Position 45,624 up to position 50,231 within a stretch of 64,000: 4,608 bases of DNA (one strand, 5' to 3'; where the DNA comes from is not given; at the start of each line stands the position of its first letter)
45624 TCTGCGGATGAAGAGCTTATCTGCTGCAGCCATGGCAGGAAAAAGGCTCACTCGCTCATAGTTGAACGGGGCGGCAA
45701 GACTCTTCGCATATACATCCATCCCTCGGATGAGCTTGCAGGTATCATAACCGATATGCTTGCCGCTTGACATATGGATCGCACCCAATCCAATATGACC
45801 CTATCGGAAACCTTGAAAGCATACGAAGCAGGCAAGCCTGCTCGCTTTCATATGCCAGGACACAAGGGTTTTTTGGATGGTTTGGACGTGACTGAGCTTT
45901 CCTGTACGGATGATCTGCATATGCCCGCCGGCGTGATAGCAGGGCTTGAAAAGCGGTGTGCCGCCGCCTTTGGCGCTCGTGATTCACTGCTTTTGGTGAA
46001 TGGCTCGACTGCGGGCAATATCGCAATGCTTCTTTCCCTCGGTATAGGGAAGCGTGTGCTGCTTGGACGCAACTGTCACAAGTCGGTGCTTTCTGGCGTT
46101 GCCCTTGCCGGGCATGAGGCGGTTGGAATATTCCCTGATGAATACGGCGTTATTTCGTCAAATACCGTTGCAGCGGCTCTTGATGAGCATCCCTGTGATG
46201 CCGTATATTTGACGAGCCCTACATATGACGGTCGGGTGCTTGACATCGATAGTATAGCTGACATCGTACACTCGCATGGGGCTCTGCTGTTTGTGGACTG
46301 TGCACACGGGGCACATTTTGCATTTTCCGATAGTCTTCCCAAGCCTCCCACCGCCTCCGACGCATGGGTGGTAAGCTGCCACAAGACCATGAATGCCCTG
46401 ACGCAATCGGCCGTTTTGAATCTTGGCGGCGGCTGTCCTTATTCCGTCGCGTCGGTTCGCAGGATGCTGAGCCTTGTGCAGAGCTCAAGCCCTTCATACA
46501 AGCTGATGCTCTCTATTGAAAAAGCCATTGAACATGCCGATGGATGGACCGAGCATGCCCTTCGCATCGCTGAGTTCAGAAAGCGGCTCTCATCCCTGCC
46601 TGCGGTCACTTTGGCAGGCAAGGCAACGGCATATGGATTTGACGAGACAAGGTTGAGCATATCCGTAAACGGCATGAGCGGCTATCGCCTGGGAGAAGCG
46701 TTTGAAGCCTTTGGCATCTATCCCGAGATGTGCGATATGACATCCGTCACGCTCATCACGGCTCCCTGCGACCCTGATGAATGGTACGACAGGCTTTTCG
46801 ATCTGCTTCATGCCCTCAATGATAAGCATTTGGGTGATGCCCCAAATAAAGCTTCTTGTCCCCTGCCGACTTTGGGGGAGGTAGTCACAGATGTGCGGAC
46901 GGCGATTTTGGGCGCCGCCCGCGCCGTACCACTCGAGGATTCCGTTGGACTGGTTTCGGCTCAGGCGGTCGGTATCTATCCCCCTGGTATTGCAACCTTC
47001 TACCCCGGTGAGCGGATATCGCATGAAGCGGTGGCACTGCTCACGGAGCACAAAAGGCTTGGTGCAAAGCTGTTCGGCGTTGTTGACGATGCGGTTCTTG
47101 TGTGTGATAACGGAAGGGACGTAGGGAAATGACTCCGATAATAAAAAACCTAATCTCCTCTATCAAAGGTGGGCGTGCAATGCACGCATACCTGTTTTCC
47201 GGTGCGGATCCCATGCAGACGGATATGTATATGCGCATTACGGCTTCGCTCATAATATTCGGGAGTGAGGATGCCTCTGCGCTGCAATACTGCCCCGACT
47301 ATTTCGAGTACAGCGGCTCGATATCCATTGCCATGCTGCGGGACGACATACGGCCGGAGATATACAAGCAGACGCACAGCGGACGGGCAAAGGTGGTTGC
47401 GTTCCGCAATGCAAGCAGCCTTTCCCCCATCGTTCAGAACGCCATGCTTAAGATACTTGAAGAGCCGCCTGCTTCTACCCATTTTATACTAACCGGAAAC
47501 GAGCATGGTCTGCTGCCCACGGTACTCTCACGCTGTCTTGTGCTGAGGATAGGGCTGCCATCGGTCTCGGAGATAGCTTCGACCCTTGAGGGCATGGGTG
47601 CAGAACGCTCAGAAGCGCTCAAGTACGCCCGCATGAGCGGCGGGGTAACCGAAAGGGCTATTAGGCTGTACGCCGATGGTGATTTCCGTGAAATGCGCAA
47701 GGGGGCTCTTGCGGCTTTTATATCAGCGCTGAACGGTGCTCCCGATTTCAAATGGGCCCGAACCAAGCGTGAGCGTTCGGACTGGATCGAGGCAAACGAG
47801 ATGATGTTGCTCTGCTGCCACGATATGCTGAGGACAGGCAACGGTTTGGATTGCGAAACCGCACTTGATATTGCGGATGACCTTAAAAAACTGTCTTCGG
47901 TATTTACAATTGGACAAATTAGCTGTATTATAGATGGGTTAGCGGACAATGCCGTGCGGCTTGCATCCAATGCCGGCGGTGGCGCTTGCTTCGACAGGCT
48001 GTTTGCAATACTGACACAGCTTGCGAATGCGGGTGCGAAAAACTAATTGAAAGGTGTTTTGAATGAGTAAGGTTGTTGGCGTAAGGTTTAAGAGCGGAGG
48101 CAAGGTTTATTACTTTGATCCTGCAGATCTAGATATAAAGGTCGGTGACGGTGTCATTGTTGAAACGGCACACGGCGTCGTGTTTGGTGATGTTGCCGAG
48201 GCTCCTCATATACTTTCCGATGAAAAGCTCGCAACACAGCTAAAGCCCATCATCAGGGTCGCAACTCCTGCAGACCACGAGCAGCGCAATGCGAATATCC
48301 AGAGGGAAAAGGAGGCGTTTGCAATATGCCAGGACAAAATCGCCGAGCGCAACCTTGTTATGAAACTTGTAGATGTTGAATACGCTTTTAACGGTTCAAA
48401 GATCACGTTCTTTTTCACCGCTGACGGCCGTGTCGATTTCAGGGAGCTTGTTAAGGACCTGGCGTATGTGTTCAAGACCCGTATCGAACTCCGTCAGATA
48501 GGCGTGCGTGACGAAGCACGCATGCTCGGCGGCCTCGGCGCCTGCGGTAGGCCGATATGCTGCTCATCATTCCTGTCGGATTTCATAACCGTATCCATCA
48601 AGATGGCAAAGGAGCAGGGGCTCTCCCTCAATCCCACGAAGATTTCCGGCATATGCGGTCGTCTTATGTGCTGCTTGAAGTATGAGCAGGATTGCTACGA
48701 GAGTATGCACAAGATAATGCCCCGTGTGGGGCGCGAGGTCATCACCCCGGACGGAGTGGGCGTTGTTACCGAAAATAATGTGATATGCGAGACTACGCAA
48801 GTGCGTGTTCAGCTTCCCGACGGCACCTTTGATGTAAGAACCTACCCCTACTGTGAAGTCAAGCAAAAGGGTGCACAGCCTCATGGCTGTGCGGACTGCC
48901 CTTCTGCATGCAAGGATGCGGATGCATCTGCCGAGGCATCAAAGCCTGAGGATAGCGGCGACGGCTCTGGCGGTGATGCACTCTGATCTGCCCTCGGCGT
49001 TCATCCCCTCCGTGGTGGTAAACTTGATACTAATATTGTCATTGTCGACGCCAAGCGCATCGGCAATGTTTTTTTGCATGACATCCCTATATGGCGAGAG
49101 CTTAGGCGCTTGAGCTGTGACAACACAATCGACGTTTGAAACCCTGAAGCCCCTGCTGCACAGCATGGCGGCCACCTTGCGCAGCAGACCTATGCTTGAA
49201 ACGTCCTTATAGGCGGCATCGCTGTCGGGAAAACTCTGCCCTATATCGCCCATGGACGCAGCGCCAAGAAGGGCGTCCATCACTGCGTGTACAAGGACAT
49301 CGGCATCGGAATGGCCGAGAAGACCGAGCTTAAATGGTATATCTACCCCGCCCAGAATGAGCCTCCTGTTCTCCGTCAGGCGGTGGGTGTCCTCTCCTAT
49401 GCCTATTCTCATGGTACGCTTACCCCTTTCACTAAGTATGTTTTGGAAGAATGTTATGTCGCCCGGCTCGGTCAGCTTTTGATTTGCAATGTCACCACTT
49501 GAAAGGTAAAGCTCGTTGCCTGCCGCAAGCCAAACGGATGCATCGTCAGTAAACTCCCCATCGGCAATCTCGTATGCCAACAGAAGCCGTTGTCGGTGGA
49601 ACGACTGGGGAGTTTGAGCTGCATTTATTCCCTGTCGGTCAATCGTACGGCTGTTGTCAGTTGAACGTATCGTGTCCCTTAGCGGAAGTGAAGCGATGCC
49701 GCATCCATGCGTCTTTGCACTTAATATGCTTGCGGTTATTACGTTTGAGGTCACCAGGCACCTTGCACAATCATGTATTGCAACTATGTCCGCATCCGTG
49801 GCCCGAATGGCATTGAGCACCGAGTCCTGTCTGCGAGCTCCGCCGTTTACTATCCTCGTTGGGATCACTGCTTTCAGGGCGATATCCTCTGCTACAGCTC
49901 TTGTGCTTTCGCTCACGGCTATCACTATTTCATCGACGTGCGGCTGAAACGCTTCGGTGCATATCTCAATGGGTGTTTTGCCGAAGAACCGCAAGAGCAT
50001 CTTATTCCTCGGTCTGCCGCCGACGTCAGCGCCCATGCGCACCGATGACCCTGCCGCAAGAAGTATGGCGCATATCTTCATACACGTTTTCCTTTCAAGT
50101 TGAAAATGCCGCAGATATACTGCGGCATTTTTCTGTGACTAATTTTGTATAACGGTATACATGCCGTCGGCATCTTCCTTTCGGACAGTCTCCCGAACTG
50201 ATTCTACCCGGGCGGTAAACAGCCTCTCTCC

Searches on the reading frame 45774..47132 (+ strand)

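Call 62: search_protein_families(library=pfam, proteins=[window:45774-47132:+], max_evalue=0.00001)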
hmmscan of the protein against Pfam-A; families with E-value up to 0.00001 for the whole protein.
window:45774-47132:+ (452 aa): 4 families
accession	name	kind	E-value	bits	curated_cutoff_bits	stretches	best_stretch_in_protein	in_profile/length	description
PF01276.26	OKR_DC_1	-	3.4e-34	118.7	27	1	38-262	50-298/417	Orn/Lys/Arg decarboxylase, major domain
PF00155.27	Aminotran_1_2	-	1.2e-06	28.4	19.7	1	56-237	45-246/361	Aminotransferase class I and II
PF01041.23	DegT_DnrJ_EryC1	-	2e-06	27.7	19.8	1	56-180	27-150/360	DegT/DnrJ/EryC1/StrS aminotransferase family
PF03711.20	OKR_DC_1_C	-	2.9e-06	28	24.2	1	379-424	60-108/132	Orn/Lys/Arg decarboxylase, C-terminal domain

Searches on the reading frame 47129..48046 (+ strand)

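Call 62: search_protein_families(library=pfam, proteins=[window:47129-48046:+], max_evalue=0.00001)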
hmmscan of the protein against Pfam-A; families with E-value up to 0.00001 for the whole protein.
window:47129-48046:+ (305 aa): 1 family
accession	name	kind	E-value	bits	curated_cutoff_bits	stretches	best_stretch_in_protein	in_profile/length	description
PF13177.12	DNA_pol3_delta2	-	5.4e-20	72.4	27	1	4-141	5-157/161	DNA polymerase III, delta subunit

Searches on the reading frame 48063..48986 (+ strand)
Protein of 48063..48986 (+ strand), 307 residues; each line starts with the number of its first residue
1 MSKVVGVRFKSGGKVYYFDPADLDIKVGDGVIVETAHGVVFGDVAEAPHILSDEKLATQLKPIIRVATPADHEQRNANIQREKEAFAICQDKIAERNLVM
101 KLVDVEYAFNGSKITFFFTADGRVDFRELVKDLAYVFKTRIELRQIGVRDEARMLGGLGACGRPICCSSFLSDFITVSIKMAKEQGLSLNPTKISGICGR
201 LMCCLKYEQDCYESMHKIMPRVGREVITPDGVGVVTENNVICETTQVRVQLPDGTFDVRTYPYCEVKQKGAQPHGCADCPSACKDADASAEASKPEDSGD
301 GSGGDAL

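Call 62: search_protein_families(library=pfam, proteins=[window:48063-48986:+], max_evalue=0.00001)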
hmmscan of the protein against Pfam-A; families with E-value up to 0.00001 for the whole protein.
window:48063-48986:+ (307 aa): 1 family
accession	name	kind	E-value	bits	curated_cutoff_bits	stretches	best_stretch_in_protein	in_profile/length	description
PF04468.17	PSP1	-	1.6e-36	124.9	27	1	61-146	1-86/86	PSP1 C-terminal conserved region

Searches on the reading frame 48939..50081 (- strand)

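Call 62: search_protein_families(library=pfam, proteins=[window:48939-50081:-], max_evalue=0.00001)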
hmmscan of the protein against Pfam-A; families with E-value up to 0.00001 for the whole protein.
window:48939-50081:- (380 aa): 3 families
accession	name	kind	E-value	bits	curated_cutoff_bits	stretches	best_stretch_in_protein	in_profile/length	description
PF02542.21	YgbB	-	5.5e-62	209.1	26.7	1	224-377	1-154/155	YgbB family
PF01128.25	IspD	-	5.3e-39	134.7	27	1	3-217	1-220/221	2-C-methyl-D-erythritol 4-phosphate cytidylyltransferase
PF12804.13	NTP_transf_3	-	1.6e-08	35.3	27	1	5-130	1-119/160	MobA-like NTP transferase domain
